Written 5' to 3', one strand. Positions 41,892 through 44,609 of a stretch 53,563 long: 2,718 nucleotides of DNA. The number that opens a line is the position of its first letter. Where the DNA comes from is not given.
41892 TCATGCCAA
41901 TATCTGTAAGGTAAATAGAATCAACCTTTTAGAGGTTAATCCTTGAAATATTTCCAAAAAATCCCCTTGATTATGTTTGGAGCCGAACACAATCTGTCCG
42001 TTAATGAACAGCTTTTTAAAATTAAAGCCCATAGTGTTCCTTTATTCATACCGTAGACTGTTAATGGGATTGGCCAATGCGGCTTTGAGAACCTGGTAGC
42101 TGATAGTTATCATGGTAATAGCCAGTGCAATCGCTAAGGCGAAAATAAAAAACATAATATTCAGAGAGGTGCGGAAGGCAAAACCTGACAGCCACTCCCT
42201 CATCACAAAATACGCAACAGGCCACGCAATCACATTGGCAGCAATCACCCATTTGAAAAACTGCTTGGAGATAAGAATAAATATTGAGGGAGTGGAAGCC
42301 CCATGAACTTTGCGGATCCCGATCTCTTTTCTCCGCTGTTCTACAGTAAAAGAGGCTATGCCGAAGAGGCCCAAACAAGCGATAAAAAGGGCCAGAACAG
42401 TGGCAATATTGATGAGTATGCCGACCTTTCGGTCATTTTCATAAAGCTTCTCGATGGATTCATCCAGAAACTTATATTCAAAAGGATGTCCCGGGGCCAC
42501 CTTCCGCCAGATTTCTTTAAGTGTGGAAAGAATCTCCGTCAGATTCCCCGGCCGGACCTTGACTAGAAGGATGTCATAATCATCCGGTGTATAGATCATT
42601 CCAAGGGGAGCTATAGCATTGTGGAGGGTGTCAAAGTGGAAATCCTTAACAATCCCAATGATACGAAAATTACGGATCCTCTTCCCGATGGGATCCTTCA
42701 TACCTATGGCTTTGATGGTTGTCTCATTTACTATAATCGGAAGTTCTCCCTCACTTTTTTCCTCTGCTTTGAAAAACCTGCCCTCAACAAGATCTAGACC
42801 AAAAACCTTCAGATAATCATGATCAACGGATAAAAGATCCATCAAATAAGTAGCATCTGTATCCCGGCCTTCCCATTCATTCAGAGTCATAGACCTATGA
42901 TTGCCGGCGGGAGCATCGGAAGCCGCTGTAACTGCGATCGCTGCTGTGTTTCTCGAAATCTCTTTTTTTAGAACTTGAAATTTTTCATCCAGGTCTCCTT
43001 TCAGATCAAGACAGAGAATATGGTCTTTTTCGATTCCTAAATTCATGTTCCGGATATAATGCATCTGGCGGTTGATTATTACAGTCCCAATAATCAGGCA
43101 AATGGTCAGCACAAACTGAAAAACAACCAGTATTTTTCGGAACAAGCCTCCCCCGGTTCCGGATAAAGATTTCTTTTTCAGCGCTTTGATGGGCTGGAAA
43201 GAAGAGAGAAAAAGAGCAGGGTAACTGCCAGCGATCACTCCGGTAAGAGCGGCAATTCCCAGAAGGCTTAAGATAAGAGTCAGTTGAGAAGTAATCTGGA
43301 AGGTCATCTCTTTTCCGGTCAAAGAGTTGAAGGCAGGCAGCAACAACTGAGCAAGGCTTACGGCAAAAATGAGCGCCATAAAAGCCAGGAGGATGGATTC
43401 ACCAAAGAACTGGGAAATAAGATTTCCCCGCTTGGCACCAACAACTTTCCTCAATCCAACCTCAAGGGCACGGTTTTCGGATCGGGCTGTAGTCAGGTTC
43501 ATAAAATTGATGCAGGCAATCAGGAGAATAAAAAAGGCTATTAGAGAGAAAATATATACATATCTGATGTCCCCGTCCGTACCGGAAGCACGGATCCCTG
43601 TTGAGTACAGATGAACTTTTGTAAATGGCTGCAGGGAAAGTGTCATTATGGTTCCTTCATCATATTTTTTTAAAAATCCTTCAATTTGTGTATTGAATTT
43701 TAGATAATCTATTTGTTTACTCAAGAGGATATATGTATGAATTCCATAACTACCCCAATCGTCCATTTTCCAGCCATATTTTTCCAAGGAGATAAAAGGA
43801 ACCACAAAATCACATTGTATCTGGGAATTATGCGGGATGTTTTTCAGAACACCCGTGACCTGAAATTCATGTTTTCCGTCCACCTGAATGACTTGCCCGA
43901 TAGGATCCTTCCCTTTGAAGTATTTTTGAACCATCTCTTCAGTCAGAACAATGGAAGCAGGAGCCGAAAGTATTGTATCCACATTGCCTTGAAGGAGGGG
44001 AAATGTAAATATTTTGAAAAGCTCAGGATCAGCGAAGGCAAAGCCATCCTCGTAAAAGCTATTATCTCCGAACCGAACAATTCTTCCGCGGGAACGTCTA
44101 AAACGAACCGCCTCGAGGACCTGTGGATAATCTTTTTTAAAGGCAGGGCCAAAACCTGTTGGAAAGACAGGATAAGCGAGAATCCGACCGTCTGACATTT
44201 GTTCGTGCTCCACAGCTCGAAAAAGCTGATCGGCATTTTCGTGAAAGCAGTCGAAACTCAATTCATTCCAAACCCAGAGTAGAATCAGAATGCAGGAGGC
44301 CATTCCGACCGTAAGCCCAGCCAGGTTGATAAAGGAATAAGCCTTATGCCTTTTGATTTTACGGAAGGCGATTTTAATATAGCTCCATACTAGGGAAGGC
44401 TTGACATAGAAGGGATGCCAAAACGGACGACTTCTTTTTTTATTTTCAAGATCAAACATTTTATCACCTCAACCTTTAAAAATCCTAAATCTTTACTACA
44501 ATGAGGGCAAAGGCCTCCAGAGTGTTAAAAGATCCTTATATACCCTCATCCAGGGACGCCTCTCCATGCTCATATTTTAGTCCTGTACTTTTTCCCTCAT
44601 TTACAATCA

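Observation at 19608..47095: Ten tandem paralogues of an ~800-aa internally duplicated FtsX/MacB-type permease sharing two ATPases, one adaptor and one outer-membrane factor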

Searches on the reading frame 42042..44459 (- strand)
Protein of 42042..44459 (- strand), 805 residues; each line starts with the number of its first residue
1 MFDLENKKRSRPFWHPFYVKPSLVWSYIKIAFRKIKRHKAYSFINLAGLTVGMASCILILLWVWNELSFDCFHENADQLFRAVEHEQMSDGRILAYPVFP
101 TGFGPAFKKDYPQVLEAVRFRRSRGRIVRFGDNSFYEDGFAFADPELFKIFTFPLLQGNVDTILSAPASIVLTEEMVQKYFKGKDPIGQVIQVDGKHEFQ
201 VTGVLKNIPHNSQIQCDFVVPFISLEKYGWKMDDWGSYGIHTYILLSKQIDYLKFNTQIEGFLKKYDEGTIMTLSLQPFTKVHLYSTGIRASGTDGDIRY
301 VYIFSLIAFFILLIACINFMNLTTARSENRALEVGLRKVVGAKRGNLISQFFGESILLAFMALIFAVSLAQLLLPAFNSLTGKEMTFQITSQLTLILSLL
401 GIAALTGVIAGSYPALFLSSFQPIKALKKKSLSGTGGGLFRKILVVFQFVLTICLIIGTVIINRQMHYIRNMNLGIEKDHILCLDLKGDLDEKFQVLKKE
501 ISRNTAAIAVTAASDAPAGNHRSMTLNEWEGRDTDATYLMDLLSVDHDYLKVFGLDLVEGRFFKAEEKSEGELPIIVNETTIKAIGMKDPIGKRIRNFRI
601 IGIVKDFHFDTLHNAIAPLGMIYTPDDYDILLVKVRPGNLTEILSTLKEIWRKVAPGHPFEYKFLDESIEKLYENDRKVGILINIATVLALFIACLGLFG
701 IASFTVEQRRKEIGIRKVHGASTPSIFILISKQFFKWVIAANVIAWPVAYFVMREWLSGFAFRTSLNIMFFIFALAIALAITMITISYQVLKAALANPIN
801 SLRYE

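Call 3: search_protein_families(library=pfam, proteins=[window:42042-44459:-])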
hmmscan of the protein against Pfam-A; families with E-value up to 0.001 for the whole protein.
window:42042-44459:- (805 aa): 2 families
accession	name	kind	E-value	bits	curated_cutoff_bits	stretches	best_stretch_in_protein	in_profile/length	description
PF12704.14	MacB_PCD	-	1e-34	121.1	27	2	42-259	1-204/207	MacB-like periplasmic core domain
PF02687.27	FtsX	-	1.5e-21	77.1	25.5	2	306-422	2-119/120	FtsX-like permease C-terminal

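Call 5: search_protein_families(library=ncbifam, proteins=[window:42042-44459:-], max_evalue=0.01)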
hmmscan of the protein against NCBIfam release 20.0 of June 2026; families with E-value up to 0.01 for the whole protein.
window:42042-44459:- (805 aa): 4 families
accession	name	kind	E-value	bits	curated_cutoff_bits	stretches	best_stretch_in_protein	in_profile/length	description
TIGR03434.1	ADOP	subfamily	3.7e-87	293.2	622.3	2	299-805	269-803/803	ADOP family duplicated permease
NF038008.1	ABC_perm_DarB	equivalog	1.1e-42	146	700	1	43-787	13-770/777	darobactin export ABC transporter permease subunit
NF007826.0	PRK10535.1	equivalog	3.7e-11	42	966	1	304-429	525-647/648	macrolide ABC transporter ATP-binding protein/permease MacB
TIGR01654.1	bact_immun_7tm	subfamily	0.00066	18.3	189.35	1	678-791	162-281/681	bacteriocin-associated integral membrane protein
